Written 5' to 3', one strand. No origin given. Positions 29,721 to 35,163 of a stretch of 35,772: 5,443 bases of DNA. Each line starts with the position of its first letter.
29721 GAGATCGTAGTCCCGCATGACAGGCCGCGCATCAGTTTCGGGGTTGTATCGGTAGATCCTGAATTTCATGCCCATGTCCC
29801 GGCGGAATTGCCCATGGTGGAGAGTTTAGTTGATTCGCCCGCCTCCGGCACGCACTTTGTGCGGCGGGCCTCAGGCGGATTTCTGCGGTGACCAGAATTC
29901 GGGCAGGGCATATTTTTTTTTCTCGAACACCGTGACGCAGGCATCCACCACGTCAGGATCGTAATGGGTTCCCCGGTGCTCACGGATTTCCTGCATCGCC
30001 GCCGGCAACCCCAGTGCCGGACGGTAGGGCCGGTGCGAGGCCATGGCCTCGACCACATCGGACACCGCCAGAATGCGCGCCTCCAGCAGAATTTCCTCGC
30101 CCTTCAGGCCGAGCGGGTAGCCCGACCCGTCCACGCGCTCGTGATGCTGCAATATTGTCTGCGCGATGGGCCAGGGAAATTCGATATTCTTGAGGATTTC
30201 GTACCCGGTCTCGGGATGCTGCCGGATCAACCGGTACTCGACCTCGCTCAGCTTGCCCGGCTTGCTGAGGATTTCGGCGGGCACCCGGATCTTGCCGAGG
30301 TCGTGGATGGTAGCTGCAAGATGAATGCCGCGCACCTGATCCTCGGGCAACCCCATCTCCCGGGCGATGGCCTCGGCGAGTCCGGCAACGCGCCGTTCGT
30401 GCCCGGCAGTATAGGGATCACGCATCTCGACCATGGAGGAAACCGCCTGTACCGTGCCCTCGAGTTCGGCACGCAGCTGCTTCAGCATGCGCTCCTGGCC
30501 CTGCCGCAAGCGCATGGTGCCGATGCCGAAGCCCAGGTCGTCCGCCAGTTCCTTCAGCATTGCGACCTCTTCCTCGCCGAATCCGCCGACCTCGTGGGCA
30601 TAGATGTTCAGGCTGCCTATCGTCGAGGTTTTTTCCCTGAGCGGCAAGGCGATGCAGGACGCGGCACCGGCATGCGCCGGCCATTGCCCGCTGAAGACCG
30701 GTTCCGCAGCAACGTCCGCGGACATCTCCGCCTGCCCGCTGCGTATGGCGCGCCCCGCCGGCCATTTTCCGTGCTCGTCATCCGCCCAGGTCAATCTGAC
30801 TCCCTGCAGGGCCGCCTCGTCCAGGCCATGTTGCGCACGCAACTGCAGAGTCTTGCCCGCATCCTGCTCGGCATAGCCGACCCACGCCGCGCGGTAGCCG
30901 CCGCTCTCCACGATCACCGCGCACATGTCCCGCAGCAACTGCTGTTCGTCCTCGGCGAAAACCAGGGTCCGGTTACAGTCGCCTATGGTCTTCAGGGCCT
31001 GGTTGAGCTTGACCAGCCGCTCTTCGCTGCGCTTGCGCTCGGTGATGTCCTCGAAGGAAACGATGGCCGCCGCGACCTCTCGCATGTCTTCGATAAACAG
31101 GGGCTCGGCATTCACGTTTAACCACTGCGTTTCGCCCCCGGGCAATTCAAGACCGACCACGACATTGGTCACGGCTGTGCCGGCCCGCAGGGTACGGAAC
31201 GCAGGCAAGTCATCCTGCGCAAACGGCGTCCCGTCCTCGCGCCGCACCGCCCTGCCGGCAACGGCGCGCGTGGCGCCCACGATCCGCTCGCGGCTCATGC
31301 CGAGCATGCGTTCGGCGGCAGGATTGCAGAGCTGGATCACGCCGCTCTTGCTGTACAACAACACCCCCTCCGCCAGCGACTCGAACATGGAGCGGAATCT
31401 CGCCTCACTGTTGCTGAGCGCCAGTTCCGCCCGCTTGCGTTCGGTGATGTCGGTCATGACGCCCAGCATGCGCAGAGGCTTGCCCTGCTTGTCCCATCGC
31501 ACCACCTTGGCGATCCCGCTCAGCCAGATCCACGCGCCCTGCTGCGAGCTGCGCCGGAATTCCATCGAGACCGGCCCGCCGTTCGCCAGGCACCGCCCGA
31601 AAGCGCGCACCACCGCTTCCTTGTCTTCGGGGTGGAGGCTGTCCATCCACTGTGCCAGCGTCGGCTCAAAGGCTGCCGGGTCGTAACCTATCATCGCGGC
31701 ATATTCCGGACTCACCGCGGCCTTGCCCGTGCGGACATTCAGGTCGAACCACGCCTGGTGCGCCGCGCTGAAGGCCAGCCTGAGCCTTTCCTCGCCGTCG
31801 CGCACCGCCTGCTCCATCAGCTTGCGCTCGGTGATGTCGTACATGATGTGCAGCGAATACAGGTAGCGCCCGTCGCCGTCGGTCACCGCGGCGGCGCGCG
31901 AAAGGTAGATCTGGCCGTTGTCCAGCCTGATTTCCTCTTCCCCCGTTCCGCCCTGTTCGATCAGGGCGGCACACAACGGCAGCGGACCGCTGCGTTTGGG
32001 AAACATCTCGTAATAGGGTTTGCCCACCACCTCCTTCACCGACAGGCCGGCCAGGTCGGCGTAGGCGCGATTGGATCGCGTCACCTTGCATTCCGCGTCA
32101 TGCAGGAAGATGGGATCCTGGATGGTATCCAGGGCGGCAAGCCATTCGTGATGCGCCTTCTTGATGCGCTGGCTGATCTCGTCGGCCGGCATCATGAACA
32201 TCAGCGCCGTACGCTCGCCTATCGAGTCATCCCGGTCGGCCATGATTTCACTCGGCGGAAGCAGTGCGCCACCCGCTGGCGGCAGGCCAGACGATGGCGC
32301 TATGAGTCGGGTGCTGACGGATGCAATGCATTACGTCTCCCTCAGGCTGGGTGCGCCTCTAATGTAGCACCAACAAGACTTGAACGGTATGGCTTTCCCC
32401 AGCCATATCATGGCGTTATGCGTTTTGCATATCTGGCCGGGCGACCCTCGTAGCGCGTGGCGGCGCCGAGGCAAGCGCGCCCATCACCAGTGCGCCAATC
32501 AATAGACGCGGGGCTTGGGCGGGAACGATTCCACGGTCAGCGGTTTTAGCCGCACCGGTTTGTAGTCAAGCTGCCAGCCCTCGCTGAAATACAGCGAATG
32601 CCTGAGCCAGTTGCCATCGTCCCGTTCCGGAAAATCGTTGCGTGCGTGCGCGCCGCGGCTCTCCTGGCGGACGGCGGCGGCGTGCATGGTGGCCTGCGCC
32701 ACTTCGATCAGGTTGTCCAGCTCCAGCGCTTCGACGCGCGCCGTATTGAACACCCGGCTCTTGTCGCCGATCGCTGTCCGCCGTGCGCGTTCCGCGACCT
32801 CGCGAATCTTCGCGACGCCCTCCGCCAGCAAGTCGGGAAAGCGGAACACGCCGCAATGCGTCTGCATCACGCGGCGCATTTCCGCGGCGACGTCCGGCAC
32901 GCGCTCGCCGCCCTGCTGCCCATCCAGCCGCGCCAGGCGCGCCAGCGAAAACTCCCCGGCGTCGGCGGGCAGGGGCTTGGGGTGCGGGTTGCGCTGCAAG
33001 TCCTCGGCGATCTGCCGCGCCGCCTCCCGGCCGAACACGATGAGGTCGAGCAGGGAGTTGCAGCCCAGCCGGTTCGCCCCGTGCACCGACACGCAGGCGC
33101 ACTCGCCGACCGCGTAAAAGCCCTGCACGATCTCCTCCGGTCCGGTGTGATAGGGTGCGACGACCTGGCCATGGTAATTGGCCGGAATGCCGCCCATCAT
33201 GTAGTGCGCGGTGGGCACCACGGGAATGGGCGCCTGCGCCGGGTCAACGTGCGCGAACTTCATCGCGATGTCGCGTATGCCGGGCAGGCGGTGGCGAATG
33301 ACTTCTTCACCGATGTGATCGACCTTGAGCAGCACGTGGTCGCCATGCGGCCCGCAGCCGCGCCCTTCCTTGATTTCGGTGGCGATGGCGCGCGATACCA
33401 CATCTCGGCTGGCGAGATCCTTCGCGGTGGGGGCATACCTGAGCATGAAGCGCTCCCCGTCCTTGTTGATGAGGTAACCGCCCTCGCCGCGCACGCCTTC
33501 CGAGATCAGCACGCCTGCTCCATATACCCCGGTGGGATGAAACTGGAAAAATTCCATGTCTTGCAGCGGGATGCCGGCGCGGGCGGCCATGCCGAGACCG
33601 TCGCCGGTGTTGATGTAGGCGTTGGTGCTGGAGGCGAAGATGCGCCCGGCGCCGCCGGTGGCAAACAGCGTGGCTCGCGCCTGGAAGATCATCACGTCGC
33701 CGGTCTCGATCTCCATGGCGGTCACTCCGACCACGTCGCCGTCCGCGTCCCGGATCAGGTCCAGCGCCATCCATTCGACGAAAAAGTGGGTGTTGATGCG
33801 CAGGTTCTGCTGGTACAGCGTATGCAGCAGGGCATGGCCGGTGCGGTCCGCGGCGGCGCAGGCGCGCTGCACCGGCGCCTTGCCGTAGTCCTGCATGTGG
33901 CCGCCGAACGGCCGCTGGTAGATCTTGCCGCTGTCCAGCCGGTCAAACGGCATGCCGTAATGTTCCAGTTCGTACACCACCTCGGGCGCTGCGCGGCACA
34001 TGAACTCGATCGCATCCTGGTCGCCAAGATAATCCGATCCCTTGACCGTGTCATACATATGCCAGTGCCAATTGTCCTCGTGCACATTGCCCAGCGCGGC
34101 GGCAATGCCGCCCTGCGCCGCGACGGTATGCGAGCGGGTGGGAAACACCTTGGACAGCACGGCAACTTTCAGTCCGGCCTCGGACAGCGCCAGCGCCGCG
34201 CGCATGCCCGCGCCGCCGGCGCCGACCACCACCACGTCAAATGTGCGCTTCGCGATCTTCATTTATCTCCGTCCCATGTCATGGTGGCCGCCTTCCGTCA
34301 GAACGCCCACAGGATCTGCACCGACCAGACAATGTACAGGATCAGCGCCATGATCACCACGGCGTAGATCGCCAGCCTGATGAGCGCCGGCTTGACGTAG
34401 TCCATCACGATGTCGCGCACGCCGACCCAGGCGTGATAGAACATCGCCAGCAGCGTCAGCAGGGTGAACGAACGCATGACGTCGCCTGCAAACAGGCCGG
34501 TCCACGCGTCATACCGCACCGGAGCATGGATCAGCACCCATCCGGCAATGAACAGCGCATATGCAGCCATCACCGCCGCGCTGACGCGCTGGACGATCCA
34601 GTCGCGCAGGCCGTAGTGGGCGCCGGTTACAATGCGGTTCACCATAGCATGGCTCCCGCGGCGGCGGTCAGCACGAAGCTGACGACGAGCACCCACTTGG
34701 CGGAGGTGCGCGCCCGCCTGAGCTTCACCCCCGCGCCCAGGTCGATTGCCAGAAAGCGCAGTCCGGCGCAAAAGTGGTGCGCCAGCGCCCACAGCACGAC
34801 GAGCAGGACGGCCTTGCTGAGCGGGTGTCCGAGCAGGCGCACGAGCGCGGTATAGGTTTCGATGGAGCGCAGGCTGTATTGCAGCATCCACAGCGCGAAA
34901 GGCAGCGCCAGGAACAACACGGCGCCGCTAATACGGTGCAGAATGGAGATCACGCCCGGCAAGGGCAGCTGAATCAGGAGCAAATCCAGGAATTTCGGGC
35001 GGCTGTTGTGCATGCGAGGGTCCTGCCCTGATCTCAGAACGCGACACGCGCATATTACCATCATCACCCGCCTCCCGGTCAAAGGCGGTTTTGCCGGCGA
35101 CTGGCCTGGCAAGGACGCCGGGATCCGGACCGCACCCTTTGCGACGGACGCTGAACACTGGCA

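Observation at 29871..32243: A multi-PAS/GAF HD-GYP c-di-GMP phosphodiesterase gene inserted between sdhA and sdhB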

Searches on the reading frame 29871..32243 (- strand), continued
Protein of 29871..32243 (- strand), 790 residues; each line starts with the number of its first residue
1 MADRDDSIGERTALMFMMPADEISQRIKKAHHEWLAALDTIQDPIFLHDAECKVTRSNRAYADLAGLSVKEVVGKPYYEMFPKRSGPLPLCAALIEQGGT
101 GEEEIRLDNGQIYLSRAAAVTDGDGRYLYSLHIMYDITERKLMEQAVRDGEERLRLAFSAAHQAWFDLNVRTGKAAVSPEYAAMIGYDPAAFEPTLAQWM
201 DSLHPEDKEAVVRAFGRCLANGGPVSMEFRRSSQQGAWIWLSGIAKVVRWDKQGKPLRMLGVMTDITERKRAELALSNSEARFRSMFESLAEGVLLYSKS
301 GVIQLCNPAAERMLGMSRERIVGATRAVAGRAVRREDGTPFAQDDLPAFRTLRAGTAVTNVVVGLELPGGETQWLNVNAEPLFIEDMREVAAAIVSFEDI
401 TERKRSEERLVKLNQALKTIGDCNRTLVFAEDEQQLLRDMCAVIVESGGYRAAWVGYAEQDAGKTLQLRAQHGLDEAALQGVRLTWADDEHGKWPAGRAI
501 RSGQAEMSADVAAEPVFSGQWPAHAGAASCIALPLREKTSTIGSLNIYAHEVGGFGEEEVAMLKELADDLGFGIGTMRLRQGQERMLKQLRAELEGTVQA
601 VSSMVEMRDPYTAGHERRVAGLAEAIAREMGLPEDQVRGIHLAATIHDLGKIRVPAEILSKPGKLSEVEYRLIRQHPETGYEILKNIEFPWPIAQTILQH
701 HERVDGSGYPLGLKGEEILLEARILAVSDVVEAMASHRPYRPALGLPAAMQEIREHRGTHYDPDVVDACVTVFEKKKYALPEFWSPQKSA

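Call 74: search_protein_families(library=ncbifam, proteins=[window:29871-32243:-, L015:9121-9564:+, L048:9697-10095:+], max_evalue=0.00001)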
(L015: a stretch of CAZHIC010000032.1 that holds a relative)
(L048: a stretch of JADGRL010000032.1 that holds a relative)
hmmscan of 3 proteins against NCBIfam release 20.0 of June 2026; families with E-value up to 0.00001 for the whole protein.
window:29871-32243:- (790 aa): 15 families
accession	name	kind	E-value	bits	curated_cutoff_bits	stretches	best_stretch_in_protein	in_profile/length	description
NF053781.1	cdiGMPphdstlr2612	equivalog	2.4e-45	154.7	1600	2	123-325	559-759/1268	Tlr1612 family c-di-GMP phosphodiesterase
TIGR00229.1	sensory_box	domain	1.8e-39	134.7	22.9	3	278-410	2-126/126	PAS domain S-box protein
NF053512.1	nitric_RR_NosR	exception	3.9e-39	134.9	400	1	584-777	164-358/422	response regulator c-di-GMP phosphodiesterase, NosR family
NF007298.0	PRK09776.1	equivalog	1.3e-26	92.8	1135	1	119-410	396-680/1111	diguanylate cyclase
NF052573.1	HisKinEspAMyxo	equivalog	9.1e-25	86.8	1400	1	143-413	121-378/755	serine histidine kinase EspA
NF041777.1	sens_FixL_Rhizob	equivalog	8.3e-21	74.2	850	1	166-324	10-166/485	sensor protein FixL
NF008468.0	PRK11360.1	equivalog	2.9e-18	65.6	646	2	276-414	263-391/616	two-component system sensor histidine kinase AtoS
NF046044.1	PnpS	equivalog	1.5e-11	43.9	400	0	271-408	45-168/390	two-component system histidine kinase PnpS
TIGR02040.1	PpsR-CrtJ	equivalog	4.2e-08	32.7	275.4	0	276-327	128-180/442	transcriptional regulator PpsR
NF041552.1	TF_PrdR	equivalog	2e-07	29.8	795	0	258-420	111-254/577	sigma-54 dependent transcriptional regulator PrdR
TIGR00277.1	HDIG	domain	5.4e-07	29.4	27.6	1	613-702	6-83/84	HDIG domain-containing metalloprotein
NF008467.0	PRK11359.1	equivalog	1.6e-06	26.5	857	0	28-87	132-191/800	oxygen-sensing cyclic-di-GMP phosphodiesterase DosP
NF047874.1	MASE3_PAS_HK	subfamily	2.3e-06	26.7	560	0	265-417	249-392/655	MASE3 domain-containing sensor histidine kinase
NF008302.0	PRK11091.1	equivalog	3.2e-06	25.6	838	0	263-412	137-278/779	aerobic respiration two-component sensor histidine kinase ArcB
TIGR02621.3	cas3_GSU0051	exception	6.2e-06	25.3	400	1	610-652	669-711/854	type I-G CRISPR-associated helicase/endonuclease Cas3g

L015:9121-9564:+ (147 aa): 1 family
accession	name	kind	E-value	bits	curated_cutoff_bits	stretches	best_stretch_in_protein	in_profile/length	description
TIGR04256.1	GxxExxY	subfamily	6.5e-43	145.8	35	1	14-128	2-116/116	GxxExxY protein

L048:9697-10095:+ (132 aa): 0 families
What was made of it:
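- On PAS / GAF sensory input domains: TIGR00229 at 134.7 bits (call 74).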

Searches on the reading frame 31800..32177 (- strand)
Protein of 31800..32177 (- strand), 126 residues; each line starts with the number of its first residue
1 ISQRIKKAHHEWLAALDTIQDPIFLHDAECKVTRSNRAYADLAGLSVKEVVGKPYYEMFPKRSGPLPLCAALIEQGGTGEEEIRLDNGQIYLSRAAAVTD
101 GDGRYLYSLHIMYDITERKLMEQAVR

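Call 33: find_related_loci(query=A3, collection=metagenome_contigs, flank=6000)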
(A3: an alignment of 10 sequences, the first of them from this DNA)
Query A3 (126 aa) in metagenome_contigs; peptide patterns used: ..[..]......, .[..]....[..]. (x = any residue, [..] = any of these).
599 stretches matched a pattern (row limit reached: there are more); 153 encode a relative of the query (tblastn E <= 1e-3); the best 80 are kept; 80 distinct loci.
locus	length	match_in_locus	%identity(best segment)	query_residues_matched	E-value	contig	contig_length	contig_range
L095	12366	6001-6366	35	8-126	5e-17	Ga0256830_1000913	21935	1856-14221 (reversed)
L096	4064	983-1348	32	5-123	3e-15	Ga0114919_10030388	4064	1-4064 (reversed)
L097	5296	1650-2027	29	3-125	2e-14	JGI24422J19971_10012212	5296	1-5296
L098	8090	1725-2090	29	7-126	3e-13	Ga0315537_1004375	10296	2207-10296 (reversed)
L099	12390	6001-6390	36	5-123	8e-13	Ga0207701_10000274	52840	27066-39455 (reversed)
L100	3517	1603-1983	28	1-126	1e-12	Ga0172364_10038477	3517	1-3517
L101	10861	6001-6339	30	16-126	3e-12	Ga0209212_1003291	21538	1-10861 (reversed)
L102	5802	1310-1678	29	7-126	6e-12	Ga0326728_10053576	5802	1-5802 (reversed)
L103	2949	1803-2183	27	1-126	9e-12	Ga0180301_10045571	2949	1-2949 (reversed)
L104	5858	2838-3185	35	16-123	1e-11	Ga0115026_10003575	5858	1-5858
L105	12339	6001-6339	35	16-122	9e-11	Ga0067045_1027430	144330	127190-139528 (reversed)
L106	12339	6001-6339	35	16-122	9e-11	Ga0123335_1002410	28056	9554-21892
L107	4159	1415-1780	28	3-123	1e-10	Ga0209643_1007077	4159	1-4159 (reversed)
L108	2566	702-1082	28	3-126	2e-10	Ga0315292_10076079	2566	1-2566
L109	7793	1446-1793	35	16-123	3e-10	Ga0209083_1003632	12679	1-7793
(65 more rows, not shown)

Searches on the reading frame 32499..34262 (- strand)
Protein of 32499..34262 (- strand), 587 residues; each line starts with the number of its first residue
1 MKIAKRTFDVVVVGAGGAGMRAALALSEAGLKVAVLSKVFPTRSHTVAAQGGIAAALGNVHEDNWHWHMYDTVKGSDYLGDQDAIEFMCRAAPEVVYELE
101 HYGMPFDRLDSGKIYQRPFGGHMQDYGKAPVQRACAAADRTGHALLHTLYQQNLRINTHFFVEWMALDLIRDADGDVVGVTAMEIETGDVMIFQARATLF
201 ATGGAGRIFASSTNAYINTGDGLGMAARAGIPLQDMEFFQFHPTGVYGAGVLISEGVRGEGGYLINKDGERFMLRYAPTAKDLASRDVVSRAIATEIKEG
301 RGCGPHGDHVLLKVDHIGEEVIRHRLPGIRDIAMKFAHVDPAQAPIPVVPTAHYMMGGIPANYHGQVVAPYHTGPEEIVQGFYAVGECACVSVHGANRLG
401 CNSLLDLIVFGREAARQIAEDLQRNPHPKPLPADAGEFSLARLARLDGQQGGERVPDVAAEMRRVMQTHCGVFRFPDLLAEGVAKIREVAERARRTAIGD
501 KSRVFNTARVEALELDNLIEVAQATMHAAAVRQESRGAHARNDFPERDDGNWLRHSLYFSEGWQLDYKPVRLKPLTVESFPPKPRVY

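Call 4: search_protein_families(library=pfam, proteins=[window:32499-34262:-])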
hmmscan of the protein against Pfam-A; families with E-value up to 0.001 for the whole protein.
window:32499-34262:- (587 aa): 7 families
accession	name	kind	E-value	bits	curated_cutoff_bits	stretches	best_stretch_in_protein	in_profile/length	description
PF00890.30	FAD_binding_2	-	3.3e-120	402.5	20.4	1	9-404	1-414/414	FAD binding domain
PF02910.25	Succ_DH_flav_C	-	3.8e-43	147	20.8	1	460-587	2-130/130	Fumarate reductase flavoprotein C-term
PF01266.30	DAO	-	4.8e-07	30.1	27.9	1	9-116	1-92/353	FAD dependent oxidoreductase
PF07992.20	Pyr_redox_2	-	1.5e-05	25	26.1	1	8-43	1-32/291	Pyridine nucleotide-disulphide oxidoreductase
PF01946.23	Thi4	-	3.8e-05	23.5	26.2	1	8-38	18-49/235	Thi4 family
PF03486.20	HI0933_like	-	0.00017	21.6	50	0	9-39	2-32/244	HI0933-like protein Rossmann domain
PF01494.25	FAD_binding_3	-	0.0002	21.1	22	1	8-43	2-37/349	FAD binding domain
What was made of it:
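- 32499..34262 (-): sdhA flavoprotein subunit (587 aa). FAD_binding_2 E=3e-120 and Succ_DH_flav_C (call 4).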

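Call 46: list_cluster_members(proteins=[window:32499-34262:-, window:29871-32243:-, window:27520-28806:-, window:24558-27431:-, window:23324-24496:-])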
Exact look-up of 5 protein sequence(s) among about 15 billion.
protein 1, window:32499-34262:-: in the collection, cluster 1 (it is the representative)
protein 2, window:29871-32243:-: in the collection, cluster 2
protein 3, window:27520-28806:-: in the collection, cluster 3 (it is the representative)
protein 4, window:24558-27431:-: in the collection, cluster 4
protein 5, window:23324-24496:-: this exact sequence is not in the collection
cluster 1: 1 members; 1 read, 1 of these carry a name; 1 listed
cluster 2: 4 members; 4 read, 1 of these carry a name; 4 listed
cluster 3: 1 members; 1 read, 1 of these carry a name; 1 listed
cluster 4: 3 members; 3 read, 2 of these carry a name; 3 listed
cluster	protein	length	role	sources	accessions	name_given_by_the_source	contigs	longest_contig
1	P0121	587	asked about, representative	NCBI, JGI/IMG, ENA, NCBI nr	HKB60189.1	MAG TPA: succinate dehydrogenase flavoprotein subunit [Gallionellaceae bacterium] | succinate dehydrogenase flavoprotein subunit [Gallionellaceae bacterium]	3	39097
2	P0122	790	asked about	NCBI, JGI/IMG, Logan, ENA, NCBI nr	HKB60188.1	MAG TPA: HD domain-containing phosphohydrolase [Gallionellaceae bacterium] | HD domain-containing phosphohydrolase [Gallionellaceae bacterium]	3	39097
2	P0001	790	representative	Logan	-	-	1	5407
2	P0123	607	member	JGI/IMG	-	-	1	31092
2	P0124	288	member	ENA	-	-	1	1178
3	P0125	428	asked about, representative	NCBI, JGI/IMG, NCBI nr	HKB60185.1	MAG TPA: citrate synthase [Gallionellaceae bacterium] | citrate synthase [Gallionellaceae bacterium]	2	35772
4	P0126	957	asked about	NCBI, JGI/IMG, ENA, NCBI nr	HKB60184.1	MAG TPA: 2-oxoglutarate dehydrogenase E1 component [Gallionellaceae bacterium] | 2-oxoglutarate dehydrogenase E1 component [Gallionellaceae bacterium]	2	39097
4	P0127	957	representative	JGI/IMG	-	2-oxoglutarate dehydrogenase E1 component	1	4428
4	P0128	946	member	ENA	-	-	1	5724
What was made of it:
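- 32499..34262 (-): NCBI HKB60189.1 (call 46).
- Checked: The window matches an NCBI Gallionellaceae MAG (HKB60184-HKB60189; call 46).
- The window derives from a metagenome-assembled genome (call 46).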

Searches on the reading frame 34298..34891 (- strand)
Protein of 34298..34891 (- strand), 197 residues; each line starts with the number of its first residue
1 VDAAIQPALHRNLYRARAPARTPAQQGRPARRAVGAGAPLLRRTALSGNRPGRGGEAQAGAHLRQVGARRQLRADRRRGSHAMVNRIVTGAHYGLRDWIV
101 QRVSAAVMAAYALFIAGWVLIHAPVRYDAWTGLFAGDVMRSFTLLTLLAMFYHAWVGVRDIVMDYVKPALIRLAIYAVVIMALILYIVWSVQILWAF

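Call 4: search_protein_families(library=pfam, proteins=[window:34298-34891:-])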
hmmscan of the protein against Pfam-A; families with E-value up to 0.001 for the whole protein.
window:34298-34891:- (197 aa): 1 family
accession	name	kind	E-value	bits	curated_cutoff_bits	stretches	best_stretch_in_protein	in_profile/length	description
PF01127.27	Sdh_cyt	-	1.9e-13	51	25.8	1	90-188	15-121/122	Succinate dehydrogenase/Fumarate reductase transmembrane subunit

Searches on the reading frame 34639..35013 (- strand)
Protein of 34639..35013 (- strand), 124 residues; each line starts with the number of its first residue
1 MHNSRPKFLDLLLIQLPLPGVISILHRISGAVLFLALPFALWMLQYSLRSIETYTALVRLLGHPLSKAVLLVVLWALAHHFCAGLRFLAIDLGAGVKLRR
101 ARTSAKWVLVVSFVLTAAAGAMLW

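Call 53: search_protein_families(library=pfam, proteins=[window:34639-35013:-], max_evalue=0.001)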
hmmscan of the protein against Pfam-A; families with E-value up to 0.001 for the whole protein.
window:34639-35013:- (124 aa): 1 family
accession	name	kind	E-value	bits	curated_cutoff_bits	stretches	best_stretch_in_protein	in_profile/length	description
PF01127.27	Sdh_cyt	-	5.9e-25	88.2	25.8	1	1-118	1-121/122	Succinate dehydrogenase/Fumarate reductase transmembrane subunit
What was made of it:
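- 34639..35013 (-): sdhC (124 aa). Pfam Sdh_cyt E=5.9e-25 (call 53).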
